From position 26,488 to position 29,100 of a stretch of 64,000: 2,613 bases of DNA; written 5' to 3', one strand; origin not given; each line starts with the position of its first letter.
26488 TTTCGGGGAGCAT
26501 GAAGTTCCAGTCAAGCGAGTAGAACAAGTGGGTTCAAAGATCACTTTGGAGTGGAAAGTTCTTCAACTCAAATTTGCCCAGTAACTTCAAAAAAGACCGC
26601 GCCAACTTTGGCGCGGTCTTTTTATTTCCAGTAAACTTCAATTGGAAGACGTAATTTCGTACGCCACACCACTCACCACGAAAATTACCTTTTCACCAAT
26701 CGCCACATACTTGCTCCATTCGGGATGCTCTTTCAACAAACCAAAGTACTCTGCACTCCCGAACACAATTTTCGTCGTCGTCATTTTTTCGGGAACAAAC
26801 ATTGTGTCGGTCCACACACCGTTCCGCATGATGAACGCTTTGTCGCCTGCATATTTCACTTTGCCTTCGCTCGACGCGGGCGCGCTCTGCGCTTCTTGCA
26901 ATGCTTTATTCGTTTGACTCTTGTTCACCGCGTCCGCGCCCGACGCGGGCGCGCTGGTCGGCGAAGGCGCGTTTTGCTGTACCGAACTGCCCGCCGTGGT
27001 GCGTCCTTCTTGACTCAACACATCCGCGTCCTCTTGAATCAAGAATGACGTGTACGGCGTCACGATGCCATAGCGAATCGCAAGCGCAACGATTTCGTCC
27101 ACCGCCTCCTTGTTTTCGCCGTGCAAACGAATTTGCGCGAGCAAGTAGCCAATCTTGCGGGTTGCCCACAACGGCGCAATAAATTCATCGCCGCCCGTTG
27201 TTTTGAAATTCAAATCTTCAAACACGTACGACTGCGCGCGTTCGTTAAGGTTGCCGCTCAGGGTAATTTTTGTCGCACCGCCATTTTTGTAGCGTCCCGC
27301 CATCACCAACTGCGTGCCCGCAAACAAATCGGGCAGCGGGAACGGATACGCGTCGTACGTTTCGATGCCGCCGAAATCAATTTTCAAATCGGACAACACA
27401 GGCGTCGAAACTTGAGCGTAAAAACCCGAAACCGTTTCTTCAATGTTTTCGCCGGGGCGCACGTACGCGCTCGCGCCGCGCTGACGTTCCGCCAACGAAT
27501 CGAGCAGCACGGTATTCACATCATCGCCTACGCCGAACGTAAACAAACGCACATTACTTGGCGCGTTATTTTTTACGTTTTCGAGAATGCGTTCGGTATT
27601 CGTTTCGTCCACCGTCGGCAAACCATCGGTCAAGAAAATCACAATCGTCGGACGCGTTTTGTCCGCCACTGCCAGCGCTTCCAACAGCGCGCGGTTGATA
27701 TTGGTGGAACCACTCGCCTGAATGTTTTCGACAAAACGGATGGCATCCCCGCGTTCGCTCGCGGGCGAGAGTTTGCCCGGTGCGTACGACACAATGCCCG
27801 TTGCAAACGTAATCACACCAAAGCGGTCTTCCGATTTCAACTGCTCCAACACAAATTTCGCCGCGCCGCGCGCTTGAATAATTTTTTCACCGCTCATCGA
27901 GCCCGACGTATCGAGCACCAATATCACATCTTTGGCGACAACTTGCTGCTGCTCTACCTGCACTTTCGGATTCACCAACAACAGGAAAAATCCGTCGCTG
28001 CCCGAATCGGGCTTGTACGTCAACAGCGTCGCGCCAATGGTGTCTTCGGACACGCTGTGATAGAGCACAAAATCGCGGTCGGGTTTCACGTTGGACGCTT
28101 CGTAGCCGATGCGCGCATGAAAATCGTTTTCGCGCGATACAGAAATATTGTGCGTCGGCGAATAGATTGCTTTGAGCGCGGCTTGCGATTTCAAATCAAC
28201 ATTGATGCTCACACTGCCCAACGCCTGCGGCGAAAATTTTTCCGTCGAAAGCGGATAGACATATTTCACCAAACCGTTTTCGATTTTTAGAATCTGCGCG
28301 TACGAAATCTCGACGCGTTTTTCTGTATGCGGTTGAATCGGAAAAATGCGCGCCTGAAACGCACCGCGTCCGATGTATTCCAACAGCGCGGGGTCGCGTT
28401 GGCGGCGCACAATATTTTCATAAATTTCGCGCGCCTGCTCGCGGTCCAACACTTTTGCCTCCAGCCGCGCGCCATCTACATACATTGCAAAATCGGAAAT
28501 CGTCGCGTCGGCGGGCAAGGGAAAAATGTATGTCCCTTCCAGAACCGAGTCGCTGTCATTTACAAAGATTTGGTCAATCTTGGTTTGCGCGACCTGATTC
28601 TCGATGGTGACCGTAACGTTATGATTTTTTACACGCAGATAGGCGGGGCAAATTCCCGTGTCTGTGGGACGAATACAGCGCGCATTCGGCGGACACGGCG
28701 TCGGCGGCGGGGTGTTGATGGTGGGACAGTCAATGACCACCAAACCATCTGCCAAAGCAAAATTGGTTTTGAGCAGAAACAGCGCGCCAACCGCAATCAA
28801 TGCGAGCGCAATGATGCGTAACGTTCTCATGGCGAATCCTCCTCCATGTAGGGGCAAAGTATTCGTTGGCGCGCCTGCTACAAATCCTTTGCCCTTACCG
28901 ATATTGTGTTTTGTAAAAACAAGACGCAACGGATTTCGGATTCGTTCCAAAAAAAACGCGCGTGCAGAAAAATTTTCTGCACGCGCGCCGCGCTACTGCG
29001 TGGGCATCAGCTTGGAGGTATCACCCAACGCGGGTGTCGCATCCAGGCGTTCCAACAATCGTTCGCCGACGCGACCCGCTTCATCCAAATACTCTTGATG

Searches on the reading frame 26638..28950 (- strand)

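Call 58: search_protein_families(library=pfam, proteins=[window:26638-28950:-], max_evalue=0.00001)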
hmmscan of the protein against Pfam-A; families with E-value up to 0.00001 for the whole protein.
window:26638-28950:- (770 aa): 5 families
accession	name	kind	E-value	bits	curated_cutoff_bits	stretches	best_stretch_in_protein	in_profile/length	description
PF08487.16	VIT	-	1.4e-29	103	26.5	1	108-217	2-111/111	Vault protein inter-alpha-trypsin domain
PF00092.34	VWA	-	3.6e-18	66.8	23.8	1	341-491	1-155/174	von Willebrand factor type A domain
PF13768.12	VWA_3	-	4.6e-18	66.2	27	1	341-494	2-153/155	von Willebrand factor type A domain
PF13519.12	VWA_2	-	7.4e-16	59.2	27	1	342-443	1-106/107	von Willebrand factor type A domain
PF05762.20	VWA_CoxE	-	1.6e-06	28.2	26.4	1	337-496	54-209/222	VWA domain containing CoxE-like protein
